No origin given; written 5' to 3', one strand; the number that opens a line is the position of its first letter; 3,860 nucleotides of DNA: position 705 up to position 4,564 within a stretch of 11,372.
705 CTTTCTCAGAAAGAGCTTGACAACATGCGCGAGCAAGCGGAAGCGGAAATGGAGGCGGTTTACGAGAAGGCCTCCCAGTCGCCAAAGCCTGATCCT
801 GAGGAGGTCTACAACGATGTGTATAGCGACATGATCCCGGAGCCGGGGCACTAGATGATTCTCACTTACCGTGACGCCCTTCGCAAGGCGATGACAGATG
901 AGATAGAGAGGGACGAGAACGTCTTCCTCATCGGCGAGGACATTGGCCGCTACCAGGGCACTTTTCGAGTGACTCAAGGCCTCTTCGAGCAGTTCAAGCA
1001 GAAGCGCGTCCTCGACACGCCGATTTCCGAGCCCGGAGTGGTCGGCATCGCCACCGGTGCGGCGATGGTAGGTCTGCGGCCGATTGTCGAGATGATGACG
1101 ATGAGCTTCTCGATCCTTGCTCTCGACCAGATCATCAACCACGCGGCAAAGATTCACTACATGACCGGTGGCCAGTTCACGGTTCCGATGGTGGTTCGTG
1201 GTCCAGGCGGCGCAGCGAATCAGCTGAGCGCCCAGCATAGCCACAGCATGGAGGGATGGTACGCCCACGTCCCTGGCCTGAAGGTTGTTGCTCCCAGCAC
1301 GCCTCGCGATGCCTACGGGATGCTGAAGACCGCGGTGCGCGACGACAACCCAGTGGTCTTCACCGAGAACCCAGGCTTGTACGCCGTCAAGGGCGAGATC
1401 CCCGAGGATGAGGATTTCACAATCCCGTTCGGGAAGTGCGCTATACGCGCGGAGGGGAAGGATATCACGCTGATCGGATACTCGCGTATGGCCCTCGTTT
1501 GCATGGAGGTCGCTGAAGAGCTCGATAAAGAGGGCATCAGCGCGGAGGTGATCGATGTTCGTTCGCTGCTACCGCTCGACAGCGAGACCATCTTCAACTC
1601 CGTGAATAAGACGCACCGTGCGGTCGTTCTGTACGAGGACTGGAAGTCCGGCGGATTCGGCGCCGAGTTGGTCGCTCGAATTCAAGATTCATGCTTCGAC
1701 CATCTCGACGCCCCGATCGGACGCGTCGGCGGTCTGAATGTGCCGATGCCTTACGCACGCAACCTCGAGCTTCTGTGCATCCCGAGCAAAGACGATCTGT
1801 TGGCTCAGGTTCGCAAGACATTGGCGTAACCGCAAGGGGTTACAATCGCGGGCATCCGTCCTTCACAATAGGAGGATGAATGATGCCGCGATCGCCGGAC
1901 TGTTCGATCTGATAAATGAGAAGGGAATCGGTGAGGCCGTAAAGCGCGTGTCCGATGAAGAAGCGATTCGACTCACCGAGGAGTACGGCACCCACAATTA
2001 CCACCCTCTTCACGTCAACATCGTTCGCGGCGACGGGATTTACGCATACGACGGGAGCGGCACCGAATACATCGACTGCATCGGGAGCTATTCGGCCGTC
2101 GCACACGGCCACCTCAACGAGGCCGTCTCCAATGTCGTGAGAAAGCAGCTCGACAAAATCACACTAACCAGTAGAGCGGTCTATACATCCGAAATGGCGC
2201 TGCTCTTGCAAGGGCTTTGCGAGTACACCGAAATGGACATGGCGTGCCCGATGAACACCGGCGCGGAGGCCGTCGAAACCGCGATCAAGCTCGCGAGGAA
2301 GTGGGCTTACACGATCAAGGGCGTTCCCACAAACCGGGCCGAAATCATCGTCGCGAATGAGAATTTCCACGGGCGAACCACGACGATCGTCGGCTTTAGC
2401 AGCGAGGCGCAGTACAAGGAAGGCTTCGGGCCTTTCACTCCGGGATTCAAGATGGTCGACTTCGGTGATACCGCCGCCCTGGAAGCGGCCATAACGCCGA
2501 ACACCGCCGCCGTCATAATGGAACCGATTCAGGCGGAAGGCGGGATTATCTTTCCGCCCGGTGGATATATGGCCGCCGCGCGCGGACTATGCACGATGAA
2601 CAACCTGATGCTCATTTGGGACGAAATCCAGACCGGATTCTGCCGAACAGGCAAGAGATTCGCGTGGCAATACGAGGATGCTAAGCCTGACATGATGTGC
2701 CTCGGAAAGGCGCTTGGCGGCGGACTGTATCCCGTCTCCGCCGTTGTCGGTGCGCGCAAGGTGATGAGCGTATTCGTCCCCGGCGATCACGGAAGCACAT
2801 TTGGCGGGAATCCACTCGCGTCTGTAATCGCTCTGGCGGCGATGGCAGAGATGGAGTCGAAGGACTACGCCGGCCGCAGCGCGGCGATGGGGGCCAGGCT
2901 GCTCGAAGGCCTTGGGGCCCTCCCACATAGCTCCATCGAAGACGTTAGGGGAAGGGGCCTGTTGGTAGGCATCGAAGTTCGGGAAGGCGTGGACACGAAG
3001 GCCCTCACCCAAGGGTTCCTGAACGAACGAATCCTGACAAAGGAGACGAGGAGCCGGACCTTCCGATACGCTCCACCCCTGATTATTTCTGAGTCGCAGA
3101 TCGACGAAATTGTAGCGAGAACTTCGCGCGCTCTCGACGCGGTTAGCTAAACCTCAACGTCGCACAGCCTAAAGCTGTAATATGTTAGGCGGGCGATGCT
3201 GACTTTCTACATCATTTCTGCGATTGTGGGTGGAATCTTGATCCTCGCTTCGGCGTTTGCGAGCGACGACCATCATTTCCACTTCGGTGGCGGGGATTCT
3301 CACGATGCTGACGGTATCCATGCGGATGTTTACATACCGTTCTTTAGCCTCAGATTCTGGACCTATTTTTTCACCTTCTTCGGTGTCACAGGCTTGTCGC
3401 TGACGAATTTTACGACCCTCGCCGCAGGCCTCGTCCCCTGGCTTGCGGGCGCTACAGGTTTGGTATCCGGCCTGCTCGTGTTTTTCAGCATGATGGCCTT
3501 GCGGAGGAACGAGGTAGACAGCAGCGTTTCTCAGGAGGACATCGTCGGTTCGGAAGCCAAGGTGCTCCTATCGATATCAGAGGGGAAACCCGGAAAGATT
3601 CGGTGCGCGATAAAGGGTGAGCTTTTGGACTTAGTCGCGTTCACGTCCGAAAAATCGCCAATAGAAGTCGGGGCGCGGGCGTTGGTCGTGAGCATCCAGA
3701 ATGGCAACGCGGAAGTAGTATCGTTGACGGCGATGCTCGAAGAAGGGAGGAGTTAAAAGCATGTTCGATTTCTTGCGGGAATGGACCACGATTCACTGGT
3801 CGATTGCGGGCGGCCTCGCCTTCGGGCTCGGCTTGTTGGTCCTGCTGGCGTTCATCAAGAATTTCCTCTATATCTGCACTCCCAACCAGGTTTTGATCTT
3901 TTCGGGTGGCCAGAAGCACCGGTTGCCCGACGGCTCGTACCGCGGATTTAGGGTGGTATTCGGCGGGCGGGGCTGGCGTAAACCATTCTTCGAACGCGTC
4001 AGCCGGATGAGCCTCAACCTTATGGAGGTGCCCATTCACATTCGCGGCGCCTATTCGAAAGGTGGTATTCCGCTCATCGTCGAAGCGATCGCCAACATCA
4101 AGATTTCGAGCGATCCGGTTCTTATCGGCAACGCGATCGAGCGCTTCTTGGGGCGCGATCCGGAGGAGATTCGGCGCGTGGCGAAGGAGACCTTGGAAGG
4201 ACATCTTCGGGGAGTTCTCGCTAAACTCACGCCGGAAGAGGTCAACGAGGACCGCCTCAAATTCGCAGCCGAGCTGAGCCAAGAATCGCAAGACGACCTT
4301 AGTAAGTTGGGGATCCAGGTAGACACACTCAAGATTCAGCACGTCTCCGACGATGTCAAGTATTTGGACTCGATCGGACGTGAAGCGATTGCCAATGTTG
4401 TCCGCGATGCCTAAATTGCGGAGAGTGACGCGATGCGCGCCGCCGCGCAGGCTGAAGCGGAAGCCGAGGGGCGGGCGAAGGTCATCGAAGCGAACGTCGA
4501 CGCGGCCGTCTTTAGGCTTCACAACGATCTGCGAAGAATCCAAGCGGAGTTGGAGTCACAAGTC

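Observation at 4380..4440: Flotillin paralog interrupted by a single in-frame TAA, with the downstream half keeping its own RBS and ATG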

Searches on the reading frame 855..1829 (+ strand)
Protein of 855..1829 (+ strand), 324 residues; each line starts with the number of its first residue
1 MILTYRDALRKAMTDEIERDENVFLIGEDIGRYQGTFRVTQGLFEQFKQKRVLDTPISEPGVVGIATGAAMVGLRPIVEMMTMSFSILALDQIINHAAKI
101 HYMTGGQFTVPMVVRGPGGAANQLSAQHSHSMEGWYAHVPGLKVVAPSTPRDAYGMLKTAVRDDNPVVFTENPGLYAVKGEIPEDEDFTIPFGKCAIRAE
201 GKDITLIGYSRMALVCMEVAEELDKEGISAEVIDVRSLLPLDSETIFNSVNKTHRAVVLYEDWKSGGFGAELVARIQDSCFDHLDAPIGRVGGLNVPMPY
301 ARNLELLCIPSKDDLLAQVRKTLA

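Call 6: search_protein_families(library=pfam, proteins=[window:855-1826:+], max_evalue=0.01)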
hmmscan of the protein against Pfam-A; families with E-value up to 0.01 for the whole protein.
window:855-1826:+ (324 aa): 2 families
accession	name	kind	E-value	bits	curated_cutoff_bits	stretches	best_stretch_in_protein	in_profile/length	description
PF02779.29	Transket_pyr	-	3.5e-45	154.2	27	1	3-176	3-172/174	Transketolase, pyrimidine binding domain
PF02780.25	Transketolase_C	-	1.1e-38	132.4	25.9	1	193-314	1-123/124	Transketolase, C-terminal domain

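Call 15: find_encoding_contigs(protein=window:855-1829:+, flank=10000, max_places=10)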
Protein window:855-1829:+ (324 aa): 1 contig read that carries it; 1 place shown.
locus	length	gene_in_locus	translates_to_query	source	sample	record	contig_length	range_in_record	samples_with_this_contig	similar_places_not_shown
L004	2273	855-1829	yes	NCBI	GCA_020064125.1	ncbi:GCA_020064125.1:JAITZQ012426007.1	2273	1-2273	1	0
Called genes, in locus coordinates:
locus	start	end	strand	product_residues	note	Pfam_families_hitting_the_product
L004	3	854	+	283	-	PF00676:E1_dh, PF13292:DXP_synthase_N (weak)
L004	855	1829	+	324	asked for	PF02779:Transket_pyr, PF02780:Transketolase_C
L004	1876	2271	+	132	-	?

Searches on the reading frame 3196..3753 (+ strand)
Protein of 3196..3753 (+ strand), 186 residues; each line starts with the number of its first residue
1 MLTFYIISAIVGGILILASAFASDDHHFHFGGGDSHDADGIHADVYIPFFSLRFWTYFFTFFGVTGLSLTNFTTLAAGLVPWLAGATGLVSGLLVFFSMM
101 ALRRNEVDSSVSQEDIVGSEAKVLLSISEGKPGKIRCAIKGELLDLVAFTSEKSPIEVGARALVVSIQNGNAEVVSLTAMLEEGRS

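Call 6: search_protein_families(library=pfam, proteins=[window:3196-3753:+], max_evalue=0.01)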
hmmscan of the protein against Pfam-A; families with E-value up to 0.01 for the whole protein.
window:3196-3753:+ (186 aa): 1 family
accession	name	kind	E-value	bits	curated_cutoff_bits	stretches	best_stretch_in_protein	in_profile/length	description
PF01957.25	NfeD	-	0.0068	17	29.1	0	114-173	2-54/57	NfeD-like C-terminal, partner-binding domain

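Call 24: search_protein_families(library=ncbifam, proteins=[window:3196-3753:+], max_evalue=0.01)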
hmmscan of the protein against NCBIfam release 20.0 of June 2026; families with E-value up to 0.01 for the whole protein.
window:3196-3753:+ (186 aa): 0 families

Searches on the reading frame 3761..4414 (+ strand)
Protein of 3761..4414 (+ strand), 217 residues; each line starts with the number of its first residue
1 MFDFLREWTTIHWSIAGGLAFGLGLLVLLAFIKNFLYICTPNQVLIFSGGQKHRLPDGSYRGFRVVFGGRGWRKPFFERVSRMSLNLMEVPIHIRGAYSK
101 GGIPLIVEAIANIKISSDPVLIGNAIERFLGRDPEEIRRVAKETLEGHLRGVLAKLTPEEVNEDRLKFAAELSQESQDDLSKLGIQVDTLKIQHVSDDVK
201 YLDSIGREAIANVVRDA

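Call 6: search_protein_families(library=pfam, proteins=[window:3761-4411:+], max_evalue=0.01)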
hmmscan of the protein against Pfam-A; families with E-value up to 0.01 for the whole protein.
window:3761-4411:+ (217 aa): 1 family
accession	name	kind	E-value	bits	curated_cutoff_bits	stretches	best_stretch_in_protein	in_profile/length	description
PF01145.31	Band_7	-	1.2e-19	71.5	23.6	1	41-215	5-165/176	SPFH domain / Band 7 family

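Call 9: find_encoding_contigs(protein=window:3761-4414:+, flank=10000, max_places=10)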
Protein window:3761-4414:+ (217 aa): 1 contig read that carries it; 1 place shown.
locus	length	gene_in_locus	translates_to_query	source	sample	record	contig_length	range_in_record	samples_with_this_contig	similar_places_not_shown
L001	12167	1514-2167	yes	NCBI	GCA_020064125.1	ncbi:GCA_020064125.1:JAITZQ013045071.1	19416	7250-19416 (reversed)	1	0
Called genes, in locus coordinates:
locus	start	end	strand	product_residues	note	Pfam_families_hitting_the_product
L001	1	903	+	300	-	?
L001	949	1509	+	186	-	PF25842:NfeD_TM (weak)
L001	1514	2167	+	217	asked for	PF01145:Band_7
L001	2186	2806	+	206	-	-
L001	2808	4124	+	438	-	PF01145:Band_7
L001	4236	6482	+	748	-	-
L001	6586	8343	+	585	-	PF07995:GSDH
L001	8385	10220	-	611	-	-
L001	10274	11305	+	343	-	PF01628:HrcA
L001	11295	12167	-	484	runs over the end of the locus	PF20154:LNT_N, PF00795:CN_hydrolase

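Call 24: search_protein_families(library=ncbifam, proteins=[window:3761-4411:+], max_evalue=0.01)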
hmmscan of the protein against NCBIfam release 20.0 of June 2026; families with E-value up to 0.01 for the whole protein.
window:3761-4411:+ (217 aa): 1 family
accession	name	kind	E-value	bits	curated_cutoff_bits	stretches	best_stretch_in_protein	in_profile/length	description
NF058507.1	FlotScfldFlot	equivalog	1.7e-36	126.3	700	1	21-217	7-205/477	flotillin lipid rafts scaffold protein FloT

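Call 33: list_cluster_members(proteins=[window:3761-4411:+, window:4433-5050:+, window:5055-6368:+, window:8833-10587:+, window:3196-3753:+])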
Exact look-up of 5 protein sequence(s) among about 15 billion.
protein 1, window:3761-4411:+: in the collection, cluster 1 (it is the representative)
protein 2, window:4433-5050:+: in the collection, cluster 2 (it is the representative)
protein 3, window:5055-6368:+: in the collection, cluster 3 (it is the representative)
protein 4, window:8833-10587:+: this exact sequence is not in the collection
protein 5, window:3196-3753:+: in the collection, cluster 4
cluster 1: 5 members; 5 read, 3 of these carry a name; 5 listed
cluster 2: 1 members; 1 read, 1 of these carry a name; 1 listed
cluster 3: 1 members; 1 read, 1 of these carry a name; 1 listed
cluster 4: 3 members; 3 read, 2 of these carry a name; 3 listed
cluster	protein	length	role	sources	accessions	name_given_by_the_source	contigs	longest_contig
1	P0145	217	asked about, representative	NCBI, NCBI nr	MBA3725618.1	MAG: flotillin family protein [Armatimonadetes bacterium] | flotillin family protein [Armatimonadota bacterium]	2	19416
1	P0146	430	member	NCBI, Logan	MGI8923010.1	MAG: flotillin family protein [Fimbriimonadales bacterium]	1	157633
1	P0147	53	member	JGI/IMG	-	hypothetical protein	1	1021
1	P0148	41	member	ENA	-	-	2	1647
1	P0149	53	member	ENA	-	-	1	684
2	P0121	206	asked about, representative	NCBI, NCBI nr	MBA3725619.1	MAG: hypothetical protein H0W86_03990 [Armatimonadetes bacterium] | hypothetical protein [Armatimonadota bacterium]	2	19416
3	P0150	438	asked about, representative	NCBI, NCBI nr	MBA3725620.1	MAG: flotillin family protein [Armatimonadetes bacterium] | flotillin family protein [Armatimonadota bacterium]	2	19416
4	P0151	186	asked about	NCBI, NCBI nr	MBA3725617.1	MAG: NfeD family protein [Armatimonadetes bacterium] | NfeD family protein [Armatimonadota bacterium]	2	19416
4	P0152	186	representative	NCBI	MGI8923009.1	MAG: hypothetical protein ACR2HJ_03050 [Fimbriimonadales bacterium]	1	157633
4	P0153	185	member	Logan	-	-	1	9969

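Call 35: find_encoding_contigs(protein=P0146, flank=10000, max_places=10)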
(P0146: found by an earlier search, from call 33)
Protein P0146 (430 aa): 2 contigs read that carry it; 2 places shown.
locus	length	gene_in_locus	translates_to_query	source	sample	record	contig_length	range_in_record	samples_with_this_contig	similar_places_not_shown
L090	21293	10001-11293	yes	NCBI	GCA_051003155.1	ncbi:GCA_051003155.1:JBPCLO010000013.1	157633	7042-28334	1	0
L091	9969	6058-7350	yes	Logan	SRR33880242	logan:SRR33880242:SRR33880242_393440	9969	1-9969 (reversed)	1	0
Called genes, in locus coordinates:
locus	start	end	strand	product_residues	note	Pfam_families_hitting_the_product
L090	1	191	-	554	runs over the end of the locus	PF22807:TrAA12 (faint), PF07995:GSDH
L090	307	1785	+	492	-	PF00756:Esterase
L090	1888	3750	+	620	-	PF13941:MutL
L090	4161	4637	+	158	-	PF01878:EVE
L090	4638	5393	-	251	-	-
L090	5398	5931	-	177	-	PF01923:Cob_adeno_trans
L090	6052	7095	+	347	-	PF00676:E1_dh, PF13292:DXP_synthase_N (weak)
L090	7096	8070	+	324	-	PF02779:Transket_pyr, PF02780:Transketolase_C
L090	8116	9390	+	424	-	PF00202:Aminotran_3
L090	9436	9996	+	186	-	PF25842:NfeD_TM (weak)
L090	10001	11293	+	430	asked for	PF01145:Band_7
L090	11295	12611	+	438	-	PF01145:Band_7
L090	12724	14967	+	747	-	-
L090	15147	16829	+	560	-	PF07995:GSDH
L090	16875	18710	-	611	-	PF01433:Peptidase_M1 (faint)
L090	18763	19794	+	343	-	PF01628:HrcA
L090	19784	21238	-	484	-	PF20154:LNT_N, PF00795:CN_hydrolase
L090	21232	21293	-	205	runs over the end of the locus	PF00300:His_Phos_1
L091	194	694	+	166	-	PF01878:EVE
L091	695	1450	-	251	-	-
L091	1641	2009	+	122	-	-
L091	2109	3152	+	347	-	PF00676:E1_dh, PF13292:DXP_synthase_N (weak)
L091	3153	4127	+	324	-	PF02779:Transket_pyr, PF02780:Transketolase_C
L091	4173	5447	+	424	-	PF00202:Aminotran_3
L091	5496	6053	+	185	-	PF25842:NfeD_TM (weak)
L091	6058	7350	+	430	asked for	PF01145:Band_7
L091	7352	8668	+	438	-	PF01145:Band_7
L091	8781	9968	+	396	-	?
